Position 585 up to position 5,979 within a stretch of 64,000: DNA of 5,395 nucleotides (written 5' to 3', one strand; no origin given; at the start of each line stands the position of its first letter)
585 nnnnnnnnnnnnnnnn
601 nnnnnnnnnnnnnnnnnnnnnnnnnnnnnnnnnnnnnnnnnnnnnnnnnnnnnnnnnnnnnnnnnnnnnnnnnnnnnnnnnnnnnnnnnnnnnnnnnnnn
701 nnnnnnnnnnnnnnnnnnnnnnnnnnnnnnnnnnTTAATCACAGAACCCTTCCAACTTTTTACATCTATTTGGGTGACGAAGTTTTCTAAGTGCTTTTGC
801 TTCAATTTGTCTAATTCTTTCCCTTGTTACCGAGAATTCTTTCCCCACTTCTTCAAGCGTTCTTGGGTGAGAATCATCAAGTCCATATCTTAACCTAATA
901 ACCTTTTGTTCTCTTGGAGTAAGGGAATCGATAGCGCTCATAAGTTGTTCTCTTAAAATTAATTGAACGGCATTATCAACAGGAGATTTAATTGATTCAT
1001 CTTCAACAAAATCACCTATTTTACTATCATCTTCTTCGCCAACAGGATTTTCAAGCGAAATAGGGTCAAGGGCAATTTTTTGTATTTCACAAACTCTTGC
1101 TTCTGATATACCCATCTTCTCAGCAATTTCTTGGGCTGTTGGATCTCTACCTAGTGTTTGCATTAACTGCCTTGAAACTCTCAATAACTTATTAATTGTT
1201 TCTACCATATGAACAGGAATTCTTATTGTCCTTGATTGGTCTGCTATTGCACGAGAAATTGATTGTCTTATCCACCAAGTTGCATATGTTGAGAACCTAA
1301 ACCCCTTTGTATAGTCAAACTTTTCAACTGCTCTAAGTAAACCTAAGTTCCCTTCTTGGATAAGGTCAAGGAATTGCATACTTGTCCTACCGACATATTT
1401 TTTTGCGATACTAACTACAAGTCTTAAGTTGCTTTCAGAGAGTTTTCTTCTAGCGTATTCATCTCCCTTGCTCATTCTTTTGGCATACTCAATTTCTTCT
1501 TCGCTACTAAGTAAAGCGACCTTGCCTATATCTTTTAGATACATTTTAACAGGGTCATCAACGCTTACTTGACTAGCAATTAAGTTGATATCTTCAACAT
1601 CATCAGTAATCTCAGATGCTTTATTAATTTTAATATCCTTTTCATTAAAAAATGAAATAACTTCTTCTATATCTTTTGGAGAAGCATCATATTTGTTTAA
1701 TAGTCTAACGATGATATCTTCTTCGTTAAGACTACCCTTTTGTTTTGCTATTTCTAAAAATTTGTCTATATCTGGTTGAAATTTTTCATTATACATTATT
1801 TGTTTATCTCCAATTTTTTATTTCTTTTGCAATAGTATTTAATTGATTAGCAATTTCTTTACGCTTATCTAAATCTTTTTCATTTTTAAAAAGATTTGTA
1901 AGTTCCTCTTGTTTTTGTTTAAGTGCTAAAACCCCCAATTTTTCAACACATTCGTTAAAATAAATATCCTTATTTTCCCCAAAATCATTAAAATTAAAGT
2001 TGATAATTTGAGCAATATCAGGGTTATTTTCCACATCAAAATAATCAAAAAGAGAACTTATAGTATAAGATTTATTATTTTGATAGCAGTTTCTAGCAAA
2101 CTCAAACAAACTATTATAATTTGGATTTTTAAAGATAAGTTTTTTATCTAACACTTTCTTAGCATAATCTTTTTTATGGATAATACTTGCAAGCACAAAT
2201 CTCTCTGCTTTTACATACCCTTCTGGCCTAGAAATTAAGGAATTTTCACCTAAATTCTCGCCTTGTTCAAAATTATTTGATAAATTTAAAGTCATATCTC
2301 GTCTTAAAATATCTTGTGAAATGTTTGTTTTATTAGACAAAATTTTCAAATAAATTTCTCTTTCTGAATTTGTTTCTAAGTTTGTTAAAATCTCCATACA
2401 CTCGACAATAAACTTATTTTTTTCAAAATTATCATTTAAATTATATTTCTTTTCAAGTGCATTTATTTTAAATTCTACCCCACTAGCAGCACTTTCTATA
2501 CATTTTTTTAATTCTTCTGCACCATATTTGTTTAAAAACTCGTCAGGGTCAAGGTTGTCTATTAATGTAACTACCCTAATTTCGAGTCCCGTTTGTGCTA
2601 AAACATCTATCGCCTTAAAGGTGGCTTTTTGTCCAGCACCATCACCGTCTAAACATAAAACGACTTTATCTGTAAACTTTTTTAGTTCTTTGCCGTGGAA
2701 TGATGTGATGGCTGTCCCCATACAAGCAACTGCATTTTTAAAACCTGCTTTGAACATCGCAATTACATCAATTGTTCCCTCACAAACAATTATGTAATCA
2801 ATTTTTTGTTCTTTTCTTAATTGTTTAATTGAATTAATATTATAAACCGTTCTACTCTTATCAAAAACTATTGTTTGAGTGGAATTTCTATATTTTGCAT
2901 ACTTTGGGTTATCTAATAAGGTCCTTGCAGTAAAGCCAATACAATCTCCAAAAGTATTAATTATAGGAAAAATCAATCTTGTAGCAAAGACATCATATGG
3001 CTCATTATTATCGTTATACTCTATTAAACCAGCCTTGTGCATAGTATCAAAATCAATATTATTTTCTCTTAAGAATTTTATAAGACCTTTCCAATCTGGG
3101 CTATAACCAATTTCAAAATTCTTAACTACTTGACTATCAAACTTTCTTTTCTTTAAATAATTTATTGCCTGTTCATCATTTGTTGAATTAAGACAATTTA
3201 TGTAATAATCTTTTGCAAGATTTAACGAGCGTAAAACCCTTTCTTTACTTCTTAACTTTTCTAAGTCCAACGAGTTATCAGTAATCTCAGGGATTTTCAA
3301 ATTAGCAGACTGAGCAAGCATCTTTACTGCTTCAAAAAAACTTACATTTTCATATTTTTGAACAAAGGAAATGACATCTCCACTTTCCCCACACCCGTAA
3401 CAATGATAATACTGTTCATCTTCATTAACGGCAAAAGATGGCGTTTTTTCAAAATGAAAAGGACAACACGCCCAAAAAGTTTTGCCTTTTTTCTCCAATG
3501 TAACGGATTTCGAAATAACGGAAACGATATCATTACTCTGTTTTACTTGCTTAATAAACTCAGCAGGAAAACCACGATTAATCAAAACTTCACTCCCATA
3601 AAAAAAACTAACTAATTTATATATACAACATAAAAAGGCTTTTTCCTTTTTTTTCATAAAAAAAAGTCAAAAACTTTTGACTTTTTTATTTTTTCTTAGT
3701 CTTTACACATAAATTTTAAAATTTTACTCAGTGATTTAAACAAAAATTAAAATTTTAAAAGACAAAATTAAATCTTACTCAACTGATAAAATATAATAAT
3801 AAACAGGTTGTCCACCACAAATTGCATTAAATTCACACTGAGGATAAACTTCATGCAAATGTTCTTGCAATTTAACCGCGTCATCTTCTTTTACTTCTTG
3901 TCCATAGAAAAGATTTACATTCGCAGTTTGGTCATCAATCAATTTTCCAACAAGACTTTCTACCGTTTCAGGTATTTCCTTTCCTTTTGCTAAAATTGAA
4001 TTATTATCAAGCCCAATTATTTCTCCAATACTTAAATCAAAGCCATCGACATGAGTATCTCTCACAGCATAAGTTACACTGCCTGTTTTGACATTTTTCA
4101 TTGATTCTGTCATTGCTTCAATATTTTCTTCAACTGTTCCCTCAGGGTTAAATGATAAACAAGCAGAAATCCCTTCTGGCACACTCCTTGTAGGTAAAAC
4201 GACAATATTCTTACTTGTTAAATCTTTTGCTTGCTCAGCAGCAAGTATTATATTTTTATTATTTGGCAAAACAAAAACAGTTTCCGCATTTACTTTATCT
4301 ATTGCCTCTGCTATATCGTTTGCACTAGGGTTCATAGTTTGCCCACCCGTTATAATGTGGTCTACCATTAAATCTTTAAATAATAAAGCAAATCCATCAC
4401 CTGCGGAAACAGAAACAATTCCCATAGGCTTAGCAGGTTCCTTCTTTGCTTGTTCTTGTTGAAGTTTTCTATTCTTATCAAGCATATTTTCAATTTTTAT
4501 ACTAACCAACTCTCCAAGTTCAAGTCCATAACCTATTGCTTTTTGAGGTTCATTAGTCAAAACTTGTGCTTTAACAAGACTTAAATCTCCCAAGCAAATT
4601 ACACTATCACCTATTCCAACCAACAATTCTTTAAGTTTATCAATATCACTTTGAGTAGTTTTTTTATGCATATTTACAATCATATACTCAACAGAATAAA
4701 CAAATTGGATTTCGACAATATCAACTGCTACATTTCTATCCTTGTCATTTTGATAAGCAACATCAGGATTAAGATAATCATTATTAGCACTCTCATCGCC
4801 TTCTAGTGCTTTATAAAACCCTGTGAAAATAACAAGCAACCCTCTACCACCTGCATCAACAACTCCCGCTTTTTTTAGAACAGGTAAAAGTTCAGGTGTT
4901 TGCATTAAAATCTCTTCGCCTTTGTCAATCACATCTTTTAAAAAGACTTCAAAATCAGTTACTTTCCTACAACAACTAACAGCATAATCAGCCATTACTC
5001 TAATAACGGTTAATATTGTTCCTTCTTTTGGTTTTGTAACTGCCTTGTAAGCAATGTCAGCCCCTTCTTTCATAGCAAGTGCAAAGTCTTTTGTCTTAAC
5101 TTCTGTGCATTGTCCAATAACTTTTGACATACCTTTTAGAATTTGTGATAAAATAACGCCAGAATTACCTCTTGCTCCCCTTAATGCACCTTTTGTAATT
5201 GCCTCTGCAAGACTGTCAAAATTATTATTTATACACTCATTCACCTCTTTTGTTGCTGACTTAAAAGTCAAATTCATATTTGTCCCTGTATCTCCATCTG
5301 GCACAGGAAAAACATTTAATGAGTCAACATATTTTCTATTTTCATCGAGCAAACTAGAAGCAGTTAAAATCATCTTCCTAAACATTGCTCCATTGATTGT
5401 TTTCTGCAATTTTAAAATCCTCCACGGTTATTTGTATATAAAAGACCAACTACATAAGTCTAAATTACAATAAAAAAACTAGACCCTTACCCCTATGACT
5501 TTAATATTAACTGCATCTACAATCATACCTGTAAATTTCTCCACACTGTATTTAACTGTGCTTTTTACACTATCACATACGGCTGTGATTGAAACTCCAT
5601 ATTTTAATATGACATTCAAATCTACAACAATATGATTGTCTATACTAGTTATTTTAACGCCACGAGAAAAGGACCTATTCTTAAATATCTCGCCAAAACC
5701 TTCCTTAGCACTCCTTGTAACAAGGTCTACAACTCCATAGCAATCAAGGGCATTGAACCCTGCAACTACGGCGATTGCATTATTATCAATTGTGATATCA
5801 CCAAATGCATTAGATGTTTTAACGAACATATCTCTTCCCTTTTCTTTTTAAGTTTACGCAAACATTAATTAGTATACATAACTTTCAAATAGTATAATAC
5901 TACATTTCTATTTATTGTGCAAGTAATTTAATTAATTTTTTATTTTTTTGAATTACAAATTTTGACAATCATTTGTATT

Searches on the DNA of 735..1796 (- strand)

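Call 52: search_rna_families(sources=[L021, L025, L002], threshold=evalue, max_evalue=0.5, show_alignments=4)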
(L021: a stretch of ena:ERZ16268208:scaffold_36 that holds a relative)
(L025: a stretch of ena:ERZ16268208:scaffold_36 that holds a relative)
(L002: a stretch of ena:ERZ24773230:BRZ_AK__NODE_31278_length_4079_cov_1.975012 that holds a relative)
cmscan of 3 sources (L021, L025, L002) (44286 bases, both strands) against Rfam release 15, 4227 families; matches with E-value up to 0.5: 4.
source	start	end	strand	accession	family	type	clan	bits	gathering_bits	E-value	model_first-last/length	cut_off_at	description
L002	2733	2826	-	RF03162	TD-2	Gene; sRNA;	CL00124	40.6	48.7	0.0085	1-98/98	no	TD-2 RNA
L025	1601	1684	-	RF03162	TD-2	Gene; sRNA;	CL00124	39.5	48.7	0.015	1-98/98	no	TD-2 RNA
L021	15265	15315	-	RF04343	Plastid-psbA-2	Cis-reg;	CL00153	31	55.8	0.043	1-60/60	no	Plastid-psbA-2 3UTR RNA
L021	15266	15334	-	RF03363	mir-6129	Gene; miRNA;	-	26.8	114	0.31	17-77/92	no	mir-6129 microRNA precursor family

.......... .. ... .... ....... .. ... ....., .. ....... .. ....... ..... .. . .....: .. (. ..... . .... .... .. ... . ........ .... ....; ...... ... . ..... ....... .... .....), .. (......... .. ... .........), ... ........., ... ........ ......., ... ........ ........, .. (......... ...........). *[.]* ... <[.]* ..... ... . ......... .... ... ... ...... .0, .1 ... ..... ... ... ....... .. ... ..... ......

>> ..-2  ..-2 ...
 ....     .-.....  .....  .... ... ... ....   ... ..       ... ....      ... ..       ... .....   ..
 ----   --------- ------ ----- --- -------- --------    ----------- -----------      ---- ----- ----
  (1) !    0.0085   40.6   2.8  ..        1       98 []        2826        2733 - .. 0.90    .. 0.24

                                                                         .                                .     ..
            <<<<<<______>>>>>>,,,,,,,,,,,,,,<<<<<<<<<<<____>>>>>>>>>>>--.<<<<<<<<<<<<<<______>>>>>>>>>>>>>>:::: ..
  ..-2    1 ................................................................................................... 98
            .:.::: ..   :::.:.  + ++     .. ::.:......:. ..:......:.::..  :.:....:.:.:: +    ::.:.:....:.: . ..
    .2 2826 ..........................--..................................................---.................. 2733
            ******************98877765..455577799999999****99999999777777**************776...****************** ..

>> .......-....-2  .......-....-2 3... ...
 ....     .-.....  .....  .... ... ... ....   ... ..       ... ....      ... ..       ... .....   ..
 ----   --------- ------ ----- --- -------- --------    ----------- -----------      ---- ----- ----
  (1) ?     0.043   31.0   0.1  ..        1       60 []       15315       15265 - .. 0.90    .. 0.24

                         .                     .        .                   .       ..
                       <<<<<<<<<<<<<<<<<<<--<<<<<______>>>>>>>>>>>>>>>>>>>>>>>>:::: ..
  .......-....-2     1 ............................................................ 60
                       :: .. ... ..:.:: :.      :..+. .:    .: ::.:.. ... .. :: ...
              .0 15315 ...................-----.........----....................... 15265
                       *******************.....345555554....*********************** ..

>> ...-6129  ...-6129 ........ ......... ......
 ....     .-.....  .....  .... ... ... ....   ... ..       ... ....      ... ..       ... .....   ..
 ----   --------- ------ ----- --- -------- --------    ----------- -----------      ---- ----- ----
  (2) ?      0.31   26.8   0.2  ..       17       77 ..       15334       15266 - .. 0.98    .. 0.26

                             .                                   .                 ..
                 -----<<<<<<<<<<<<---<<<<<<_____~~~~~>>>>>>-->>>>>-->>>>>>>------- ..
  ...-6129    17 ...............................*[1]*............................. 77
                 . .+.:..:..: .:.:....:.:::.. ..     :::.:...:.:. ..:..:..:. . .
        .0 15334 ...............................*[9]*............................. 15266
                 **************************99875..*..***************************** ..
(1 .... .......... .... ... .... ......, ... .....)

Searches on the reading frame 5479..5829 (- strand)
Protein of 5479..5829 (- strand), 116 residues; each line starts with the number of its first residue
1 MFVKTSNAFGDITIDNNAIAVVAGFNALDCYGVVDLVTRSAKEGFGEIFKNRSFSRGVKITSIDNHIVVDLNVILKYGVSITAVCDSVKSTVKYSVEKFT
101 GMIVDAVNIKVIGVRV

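Call 11: search_protein_families(library=ncbifam, proteins=[window:5479-5829:-])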
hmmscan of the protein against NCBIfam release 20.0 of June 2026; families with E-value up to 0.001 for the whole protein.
window:5479-5829:- (116 aa): 1 family
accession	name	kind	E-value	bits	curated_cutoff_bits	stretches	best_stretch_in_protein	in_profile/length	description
NF033218.1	anchor_AmaP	equivalog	0.00097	18.9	55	0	58-111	113-166/166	alkaline shock response membrane anchor protein AmaP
